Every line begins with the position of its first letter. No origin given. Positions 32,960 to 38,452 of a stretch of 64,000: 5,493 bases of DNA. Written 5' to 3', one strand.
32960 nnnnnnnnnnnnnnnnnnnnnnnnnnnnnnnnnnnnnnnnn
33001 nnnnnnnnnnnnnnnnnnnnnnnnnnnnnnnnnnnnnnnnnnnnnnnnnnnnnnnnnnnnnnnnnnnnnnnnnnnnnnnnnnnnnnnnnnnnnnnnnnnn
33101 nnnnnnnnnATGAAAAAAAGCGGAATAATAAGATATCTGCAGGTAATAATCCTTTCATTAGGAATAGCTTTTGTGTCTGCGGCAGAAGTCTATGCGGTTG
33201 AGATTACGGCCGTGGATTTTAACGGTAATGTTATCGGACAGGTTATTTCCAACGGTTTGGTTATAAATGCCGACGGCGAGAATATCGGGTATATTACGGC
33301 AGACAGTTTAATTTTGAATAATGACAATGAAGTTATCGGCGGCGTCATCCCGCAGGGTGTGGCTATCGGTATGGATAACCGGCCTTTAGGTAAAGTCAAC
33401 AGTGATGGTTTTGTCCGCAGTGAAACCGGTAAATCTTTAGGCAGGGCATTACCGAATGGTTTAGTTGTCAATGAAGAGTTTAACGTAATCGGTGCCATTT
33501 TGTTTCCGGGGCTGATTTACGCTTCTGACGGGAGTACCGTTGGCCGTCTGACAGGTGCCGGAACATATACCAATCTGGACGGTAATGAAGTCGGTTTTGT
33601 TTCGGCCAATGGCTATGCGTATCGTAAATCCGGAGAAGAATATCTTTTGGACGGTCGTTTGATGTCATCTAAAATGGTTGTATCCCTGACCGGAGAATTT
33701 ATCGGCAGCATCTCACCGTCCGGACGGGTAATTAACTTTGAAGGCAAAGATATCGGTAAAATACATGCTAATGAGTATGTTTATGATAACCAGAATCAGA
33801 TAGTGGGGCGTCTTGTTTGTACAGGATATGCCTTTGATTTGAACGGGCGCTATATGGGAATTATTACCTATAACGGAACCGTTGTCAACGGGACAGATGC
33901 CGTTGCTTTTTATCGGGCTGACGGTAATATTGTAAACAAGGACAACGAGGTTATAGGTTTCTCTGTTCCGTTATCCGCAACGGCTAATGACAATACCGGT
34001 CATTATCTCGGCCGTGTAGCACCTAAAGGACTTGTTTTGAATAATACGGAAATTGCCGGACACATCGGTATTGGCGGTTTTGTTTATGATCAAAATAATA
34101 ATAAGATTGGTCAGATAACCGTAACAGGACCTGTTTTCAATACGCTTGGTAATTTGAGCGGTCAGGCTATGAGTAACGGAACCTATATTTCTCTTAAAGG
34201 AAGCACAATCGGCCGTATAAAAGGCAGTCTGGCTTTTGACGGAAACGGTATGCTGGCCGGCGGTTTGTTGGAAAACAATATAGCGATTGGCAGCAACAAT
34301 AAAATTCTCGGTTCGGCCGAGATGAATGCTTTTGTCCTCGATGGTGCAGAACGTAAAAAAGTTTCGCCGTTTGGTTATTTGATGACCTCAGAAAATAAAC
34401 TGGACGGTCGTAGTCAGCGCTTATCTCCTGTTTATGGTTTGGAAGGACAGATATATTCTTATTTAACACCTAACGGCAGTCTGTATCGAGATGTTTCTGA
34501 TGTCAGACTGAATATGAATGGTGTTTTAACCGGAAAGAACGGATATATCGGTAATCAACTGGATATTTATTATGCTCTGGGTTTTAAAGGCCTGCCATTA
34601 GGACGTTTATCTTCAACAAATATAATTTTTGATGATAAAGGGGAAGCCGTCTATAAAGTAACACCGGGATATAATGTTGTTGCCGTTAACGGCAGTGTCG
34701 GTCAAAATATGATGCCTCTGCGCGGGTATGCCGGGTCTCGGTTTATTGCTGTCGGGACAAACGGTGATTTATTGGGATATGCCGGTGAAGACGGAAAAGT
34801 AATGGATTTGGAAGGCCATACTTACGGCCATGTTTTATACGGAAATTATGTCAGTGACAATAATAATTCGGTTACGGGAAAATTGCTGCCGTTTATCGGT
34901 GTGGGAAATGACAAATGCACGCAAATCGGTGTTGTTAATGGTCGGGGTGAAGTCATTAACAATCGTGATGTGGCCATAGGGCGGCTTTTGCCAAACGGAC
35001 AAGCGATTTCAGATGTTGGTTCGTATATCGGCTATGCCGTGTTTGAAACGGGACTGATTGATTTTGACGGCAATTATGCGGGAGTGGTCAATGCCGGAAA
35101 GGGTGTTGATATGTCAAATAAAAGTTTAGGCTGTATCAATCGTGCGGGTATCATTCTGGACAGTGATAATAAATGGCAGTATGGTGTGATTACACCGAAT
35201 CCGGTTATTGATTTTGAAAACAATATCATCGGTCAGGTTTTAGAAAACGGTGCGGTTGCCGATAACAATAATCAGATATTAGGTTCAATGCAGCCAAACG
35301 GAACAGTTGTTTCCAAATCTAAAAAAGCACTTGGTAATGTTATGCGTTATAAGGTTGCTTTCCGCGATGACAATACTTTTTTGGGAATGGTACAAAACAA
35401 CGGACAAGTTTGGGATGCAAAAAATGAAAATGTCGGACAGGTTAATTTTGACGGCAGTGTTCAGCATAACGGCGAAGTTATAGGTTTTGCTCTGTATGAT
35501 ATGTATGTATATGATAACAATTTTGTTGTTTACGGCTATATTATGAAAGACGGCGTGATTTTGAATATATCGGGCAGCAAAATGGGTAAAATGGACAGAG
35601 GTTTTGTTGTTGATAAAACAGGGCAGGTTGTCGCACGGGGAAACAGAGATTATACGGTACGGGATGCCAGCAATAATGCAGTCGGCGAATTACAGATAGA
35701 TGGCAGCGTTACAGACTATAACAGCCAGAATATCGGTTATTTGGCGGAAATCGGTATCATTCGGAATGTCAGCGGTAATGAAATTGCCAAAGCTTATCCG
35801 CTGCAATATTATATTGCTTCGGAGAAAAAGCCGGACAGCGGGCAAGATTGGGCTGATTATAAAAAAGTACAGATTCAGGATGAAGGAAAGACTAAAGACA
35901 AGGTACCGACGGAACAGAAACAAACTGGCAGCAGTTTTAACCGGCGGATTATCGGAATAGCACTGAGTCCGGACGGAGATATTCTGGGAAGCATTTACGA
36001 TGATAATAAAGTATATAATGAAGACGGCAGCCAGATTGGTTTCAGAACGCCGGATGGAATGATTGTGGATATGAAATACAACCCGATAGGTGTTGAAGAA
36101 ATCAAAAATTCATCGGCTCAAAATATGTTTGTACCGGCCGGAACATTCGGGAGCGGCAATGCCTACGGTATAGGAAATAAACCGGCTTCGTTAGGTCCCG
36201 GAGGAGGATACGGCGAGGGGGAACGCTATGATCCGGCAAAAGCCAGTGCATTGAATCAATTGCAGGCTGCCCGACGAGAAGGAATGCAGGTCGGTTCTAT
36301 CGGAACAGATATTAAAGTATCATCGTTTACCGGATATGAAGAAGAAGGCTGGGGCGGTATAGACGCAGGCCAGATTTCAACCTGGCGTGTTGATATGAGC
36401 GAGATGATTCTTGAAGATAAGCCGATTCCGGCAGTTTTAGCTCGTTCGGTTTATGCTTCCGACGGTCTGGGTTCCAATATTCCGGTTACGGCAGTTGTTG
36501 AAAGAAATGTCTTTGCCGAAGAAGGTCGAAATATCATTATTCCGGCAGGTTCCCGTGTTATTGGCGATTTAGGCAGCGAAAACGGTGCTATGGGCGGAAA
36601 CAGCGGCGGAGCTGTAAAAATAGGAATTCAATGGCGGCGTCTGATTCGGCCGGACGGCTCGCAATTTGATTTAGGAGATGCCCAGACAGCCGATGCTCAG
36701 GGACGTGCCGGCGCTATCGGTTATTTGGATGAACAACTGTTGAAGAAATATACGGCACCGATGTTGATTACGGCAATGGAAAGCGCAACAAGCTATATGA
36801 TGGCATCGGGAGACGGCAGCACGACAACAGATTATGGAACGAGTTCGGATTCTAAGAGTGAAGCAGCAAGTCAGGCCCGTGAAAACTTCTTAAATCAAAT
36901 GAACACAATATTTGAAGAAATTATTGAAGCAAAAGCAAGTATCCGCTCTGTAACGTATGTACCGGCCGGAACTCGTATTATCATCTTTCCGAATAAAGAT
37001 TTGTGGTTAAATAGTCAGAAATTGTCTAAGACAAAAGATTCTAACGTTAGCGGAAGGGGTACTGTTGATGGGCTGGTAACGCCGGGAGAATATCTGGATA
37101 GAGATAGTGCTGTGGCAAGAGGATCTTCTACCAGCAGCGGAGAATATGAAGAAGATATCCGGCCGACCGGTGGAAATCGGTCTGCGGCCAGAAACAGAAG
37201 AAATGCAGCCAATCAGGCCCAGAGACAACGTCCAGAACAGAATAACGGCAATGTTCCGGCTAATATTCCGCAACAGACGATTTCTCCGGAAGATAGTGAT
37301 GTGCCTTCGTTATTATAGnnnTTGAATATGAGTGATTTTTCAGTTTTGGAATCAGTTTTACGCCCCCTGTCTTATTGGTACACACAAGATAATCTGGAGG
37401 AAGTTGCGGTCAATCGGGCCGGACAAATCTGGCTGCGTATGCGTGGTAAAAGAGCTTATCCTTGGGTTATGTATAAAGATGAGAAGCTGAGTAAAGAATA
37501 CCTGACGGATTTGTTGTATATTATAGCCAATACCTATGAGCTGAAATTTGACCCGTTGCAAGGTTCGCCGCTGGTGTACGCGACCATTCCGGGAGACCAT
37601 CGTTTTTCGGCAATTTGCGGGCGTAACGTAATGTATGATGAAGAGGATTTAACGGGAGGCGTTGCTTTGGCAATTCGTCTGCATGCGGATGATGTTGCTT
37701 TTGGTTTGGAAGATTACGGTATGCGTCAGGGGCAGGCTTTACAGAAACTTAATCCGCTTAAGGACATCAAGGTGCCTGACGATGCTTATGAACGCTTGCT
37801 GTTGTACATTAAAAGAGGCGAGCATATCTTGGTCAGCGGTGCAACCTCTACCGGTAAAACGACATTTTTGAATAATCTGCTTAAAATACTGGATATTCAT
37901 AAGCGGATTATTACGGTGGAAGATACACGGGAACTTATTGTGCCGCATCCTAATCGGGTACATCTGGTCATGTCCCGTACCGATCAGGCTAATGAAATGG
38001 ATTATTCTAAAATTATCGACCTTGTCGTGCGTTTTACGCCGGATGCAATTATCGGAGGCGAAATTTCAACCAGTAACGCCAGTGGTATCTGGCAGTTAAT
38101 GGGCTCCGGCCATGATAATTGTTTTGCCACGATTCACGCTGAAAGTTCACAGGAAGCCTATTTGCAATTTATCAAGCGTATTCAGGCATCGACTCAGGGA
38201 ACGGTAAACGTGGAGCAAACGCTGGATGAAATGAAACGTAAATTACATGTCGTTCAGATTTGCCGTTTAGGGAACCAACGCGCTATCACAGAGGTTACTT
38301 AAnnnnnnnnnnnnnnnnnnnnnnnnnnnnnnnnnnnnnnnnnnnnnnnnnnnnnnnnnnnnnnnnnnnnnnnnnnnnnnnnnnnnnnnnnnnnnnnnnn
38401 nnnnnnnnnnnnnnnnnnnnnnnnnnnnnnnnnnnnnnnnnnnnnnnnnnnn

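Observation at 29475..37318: Giant VirB10 (1402 aa) and an upstream 1211-aa partner are built from dozens of copies of an unrecognised ~17-residue repeat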

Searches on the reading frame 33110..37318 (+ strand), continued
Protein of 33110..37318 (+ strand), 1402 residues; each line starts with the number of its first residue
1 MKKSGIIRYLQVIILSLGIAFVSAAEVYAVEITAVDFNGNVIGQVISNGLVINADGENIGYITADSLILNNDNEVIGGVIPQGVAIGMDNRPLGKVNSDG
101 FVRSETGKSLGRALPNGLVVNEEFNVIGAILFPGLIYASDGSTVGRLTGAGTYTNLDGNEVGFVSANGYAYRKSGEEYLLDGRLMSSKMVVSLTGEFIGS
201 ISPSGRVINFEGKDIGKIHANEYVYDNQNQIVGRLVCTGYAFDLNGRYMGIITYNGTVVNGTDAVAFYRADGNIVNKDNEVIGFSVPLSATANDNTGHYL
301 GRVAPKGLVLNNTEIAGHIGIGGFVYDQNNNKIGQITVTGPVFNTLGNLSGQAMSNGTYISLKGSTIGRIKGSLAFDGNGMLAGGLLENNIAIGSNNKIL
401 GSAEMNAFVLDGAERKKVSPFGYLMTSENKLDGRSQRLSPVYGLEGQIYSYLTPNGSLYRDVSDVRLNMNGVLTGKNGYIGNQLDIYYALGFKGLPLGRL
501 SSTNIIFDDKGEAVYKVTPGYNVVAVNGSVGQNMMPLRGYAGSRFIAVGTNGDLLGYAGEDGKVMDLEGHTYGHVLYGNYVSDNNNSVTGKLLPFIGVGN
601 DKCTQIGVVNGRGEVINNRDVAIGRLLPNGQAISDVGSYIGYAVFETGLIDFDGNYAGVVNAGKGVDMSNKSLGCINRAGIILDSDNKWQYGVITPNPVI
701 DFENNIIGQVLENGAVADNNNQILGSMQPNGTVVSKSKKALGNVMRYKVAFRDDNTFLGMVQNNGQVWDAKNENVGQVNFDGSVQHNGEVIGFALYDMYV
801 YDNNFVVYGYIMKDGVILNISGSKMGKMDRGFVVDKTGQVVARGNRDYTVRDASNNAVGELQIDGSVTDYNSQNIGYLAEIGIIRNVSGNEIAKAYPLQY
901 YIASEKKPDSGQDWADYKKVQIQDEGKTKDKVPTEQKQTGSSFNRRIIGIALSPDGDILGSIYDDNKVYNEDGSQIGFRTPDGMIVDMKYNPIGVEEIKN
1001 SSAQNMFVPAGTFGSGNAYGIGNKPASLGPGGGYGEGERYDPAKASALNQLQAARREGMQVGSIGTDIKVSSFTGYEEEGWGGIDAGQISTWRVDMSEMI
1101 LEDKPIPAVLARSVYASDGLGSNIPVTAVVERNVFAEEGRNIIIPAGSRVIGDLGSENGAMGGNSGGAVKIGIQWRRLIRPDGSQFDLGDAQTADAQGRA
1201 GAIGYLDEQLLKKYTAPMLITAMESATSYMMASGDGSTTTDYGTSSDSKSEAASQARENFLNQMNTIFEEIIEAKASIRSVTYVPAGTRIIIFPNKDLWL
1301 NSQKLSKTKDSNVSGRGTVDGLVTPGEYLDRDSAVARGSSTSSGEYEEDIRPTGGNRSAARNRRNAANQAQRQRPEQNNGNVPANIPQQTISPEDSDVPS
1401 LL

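Call 13: find_related_loci(query=window:33110-37318:+, collection=genome_contigs, flank=10000)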
Query window:33110-37318:+ (1402 aa) in genome_contigs; peptide patterns used: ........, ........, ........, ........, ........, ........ (x = any residue, [..] = any of these).
55 stretches matched a pattern; 18 encode a relative of the query (tblastn E <= 1e-3); 18 distinct loci.
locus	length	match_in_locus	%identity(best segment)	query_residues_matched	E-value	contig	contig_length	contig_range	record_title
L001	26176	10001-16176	72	1-1402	0e+0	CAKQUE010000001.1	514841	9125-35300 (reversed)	MAG: uncultured Alphaproteobacteria bacterium isolate REFINED_METABAT215_TOP10_CONTIGS_1500_ASSEMBLY_K77_MERGED__Nepal_M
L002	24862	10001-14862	69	1-1402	0e+0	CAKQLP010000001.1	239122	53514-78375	MAG: uncultured Alphaproteobacteria bacterium isolate REFINED_METABAT215_TOP10_CONTIGS_1500_ASSEMBLY_K77_MERGED__Hadza_M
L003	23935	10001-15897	69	6-1402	0e+0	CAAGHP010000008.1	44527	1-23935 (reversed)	MAG TPA_asm: Alphaproteobacteria bacterium, isolate HGM16763, WGS project CAAGHP010000000 data, contig: SRS476280_65_k11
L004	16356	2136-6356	68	1-1402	0e+0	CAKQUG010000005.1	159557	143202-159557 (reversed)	MAG: uncultured Alphaproteobacteria bacterium isolate REFINED_METABAT215_TOP10_CONTIGS_1500_ASSEMBLY_K77_MERGED__Hadza_M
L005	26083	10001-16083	66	1-1402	0e+0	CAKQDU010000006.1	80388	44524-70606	MAG: uncultured Alphaproteobacteria bacterium isolate REFINED_METABAT215_TOP10_CONTIGS_1500_ASSEMBLY_K77_MERGED__Hadza_M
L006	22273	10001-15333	68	22-1402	0e+0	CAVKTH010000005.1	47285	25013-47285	Bacteroidaceae bacterium isolate H07656-L1_cleanbin_000006 genome assembly, contig: Spades_H07656-L1_contig_190, whole g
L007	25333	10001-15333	67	22-1402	0e+0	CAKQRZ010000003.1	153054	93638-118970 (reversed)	MAG: uncultured Alphaproteobacteria bacterium isolate REFINED_METABAT215_TOP10_CONTIGS_1500_ASSEMBLY_K77_MERGED__Hadza_M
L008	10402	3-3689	68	31-1402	0e+0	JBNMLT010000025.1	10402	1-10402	MAG: Alphaproteobacteria bacterium isolate CM_BacRUG1152.10 k141_269785_length_10402_cov_10.0000, whole genome shotgun s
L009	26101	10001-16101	67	1-1402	0e+0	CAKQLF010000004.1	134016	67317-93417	MAG: uncultured Alphaproteobacteria bacterium isolate REFINED_METABAT215_TOP10_CONTIGS_1500_ASSEMBLY_K77_MERGED__Hadza_M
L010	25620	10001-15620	43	3-1304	0e+0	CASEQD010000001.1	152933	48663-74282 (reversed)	uncultured proteobacterium isolate A106_L4_349349_idba_bin.46 genome assembly, contig: A106_L4_349349_idba_bin.46.fa_sca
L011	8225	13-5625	39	6-1302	0e+0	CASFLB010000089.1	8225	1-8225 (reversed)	uncultured proteobacterium isolate O80_L3_331331_idba_bin.82 genome assembly, contig: O80_L3_331331_idba_bin.82.fa_scaff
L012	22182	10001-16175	46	19-994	0e+0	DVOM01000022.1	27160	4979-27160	MAG TPA_asm: Candidatus Scatocola faecigallinarum isolate 2846 CHK22__C134548_L27160_ERR2241687, whole genome shotgun se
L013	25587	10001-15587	42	29-1304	0e+0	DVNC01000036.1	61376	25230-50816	MAG TPA_asm: Candidatus Scatocola faecipullorum isolate ChiW3-316 ChiW3__C90362_L61376_SRR5506726, whole genome shotgun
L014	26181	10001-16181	45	9-995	0e+0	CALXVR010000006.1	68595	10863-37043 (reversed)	MAG: uncultured Alphaproteobacteria bacterium isolate BRZ_SB__bin123 genome assembly, contig: BRZ_SB__NODE_492_length_68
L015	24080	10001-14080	42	1-1334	0e+0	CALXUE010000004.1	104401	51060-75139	MAG: uncultured Alphaproteobacteria bacterium isolate BRZ_MQ__bin8 genome assembly, contig: BRZ_MQ__NODE_263_length_1044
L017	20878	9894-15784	69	1-1402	0e+0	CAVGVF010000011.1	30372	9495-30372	uncultured Eubacteriales bacterium isolate H07628-L1_cleanbin_000014 genome assembly, contig: Spades_H07628-L1_contig_71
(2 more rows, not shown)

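Call 37: search_protein_families(library=ncbifam, proteins=[window:33110-37318:+], max_evalue=0.1)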
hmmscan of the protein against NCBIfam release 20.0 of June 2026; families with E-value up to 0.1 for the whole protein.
window:33110-37318:+ (1402 aa): 5 families
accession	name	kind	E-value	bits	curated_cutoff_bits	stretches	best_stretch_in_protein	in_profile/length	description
NF038092.1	T4SS_ComB10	equivalog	4.6e-31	107.9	300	1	1088-1304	12-215/225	DNA type IV secretion system protein ComB10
NF038091.1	T4SS_VirB10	equivalog_domain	4.6e-25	88.3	220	1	1099-1301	10-192/197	type IV secretion system protein VirB10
NF010405.0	PRK13831.1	subfamily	5.4e-10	38.8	386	1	1119-1300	258-427/433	IncP-type conjugal transfer protein TrbI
NF041422.1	VirB10_subf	subfamily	0.0033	17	400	1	1100-1265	215-372/404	VirB10/TraB/TrbI family type IV secretion system protein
NF010429.0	PRK13855.1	equivalog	0.015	14.5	374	1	1136-1259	214-327/377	type IV secretion system protein VirB10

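Call 58: find_encoding_contigs(protein=P0001, flank=10000, max_places=3)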
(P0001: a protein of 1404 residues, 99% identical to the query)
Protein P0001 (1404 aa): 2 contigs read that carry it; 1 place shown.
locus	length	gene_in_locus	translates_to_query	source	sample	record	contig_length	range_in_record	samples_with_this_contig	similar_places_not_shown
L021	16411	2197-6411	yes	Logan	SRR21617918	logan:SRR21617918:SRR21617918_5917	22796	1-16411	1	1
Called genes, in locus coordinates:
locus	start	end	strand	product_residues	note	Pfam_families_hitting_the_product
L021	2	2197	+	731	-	?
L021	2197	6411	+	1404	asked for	PF21784:Bflower (faint), PF21785:Bflower_2, PF03743:TrbI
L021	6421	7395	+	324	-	PF00437:T2SSE, PF01580:FtsK_SpoIIIE (faint)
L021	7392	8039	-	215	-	PF03193:RsgA_GTPase (weak), PF00009:GTP_EFTU (faint), PF00735:Septin (faint), PF01926:MMR_HSR1, PF02421:FeoB_N (weak)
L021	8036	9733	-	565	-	PF14849:YidC_periplas, PF02096:60KD_IMP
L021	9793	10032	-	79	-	PF01809:YidD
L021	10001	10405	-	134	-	PF00825:Ribonuclease_P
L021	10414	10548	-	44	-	PF00468:Ribosomal_L34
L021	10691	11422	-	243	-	PF01027:Bax1-I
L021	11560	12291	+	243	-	-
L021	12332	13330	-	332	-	PF10609:ParA, PF00142:Fer4_NifH (faint), PF01656:CbiA, PF02374:ArsA_ATPase (faint), PF09140:MipZ (weak), PF13614:AAA_31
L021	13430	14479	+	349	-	PF01145:Band_7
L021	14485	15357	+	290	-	PF01145:Band_7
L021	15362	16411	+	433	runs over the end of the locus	PF00089:Trypsin, PF13365:Trypsin_2, PF00595:PDZ, PF13180:PDZ_2, PF17820:PDZ_6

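Call 85: list_cluster_members(proteins=[P0006, P0011, P0024, P0038, P0116, P0159, P0162, P0181, P0096, P0099])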
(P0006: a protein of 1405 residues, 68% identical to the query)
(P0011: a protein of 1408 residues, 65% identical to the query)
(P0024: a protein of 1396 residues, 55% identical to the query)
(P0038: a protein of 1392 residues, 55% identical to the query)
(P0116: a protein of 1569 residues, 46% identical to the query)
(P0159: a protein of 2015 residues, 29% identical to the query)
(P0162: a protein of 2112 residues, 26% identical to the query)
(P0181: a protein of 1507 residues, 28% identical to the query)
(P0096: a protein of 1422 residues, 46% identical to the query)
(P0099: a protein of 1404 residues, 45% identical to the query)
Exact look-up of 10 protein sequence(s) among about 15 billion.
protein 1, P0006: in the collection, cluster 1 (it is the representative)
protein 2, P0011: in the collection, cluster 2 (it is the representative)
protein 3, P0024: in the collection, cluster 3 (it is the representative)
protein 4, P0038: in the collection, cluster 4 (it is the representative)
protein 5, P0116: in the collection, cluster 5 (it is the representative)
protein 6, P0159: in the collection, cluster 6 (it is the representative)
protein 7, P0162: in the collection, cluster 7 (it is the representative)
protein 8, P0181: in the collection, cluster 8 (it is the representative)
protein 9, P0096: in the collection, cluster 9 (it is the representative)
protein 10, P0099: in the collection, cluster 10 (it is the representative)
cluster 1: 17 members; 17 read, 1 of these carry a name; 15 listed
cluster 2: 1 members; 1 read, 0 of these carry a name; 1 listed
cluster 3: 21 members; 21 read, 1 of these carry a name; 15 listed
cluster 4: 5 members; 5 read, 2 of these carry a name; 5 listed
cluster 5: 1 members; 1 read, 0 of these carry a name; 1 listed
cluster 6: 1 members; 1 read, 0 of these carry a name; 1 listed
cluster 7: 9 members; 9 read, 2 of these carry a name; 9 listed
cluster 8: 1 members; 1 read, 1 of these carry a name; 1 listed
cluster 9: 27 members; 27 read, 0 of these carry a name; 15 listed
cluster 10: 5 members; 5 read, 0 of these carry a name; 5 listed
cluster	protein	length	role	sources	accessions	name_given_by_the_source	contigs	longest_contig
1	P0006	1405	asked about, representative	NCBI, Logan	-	-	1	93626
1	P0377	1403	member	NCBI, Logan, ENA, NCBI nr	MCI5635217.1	MAG: TrbI/VirB10 family protein [Alphaproteobacteria bacterium] | TrbI/VirB10 family protein [Alphaproteobacteria bacterium]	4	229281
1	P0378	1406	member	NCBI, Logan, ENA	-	-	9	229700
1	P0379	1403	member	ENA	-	-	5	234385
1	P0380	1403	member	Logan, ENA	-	-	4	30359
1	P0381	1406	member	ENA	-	-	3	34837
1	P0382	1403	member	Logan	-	-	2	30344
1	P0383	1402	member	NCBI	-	-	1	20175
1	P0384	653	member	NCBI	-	-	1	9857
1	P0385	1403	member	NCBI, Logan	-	-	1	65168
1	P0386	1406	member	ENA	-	-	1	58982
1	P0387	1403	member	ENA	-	-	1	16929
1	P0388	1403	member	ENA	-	-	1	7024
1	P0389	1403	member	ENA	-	-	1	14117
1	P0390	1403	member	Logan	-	-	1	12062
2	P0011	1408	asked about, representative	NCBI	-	-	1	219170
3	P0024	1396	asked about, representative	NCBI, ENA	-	-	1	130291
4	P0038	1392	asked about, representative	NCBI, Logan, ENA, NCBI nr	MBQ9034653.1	MAG: TrbI/VirB10 family protein [Alphaproteobacteria bacterium] | TrbI/VirB10 family protein [Alphaproteobacteria bacterium]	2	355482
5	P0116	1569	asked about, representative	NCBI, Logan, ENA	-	-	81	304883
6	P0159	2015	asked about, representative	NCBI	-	-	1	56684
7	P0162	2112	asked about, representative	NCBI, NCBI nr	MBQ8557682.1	MAG: DUF3659 domain-containing protein, partial [Alphaproteobacteria bacterium] | DUF3659 domain-containing protein [Alphaproteobacteria bacterium]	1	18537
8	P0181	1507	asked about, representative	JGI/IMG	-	type IV secretory pathway VirB10-like protein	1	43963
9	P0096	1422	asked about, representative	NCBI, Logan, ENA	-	-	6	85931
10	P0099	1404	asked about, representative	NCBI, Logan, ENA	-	-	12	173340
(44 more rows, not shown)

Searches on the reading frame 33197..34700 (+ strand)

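Call 82: search_solved_structures(query=window:33197-34700:+, max_evalue=1)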
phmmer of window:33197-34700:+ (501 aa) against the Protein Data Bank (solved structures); distinct sequences matched with E-value up to 1: 0.

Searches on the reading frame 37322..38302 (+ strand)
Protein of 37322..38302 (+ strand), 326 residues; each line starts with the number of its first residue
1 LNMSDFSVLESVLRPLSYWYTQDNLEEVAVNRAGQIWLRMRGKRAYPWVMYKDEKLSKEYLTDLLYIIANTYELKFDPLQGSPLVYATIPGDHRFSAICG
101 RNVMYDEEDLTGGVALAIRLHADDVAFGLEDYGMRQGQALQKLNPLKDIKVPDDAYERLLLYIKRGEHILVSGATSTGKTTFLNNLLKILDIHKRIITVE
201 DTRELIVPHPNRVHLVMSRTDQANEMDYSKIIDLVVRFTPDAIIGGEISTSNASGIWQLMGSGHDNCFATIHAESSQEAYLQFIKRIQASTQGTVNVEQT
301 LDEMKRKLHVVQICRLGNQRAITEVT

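Call 5: search_protein_families(library=pfam, proteins=[window:37322-38302:+], max_evalue=0.01)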
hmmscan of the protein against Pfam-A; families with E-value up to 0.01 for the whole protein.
window:37322-38302:+ (326 aa): 5 families
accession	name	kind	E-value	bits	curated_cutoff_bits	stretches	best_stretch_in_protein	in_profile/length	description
PF00437.27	T2SSE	-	1.8e-25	89.8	24.9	1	23-302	14-270/370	Type II/IV secretion system protein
PF01580.24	FtsK_SpoIIIE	-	4e-06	26.9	24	1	164-187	36-60/221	FtsK/SpoIIIE family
PF12775.13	AAA_7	-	0.0016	18.4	25.8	0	161-194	28-61/181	P-loop containing dynein motor region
PF13191.12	AAA_16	-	0.0017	19.3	32.6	1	165-205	23-63/167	AAA ATPase domain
PF02367.23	TsaE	-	0.0095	16.3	26.6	0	157-196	12-51/128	Threonylcarbamoyl adenosine biosynthesis protein TsaE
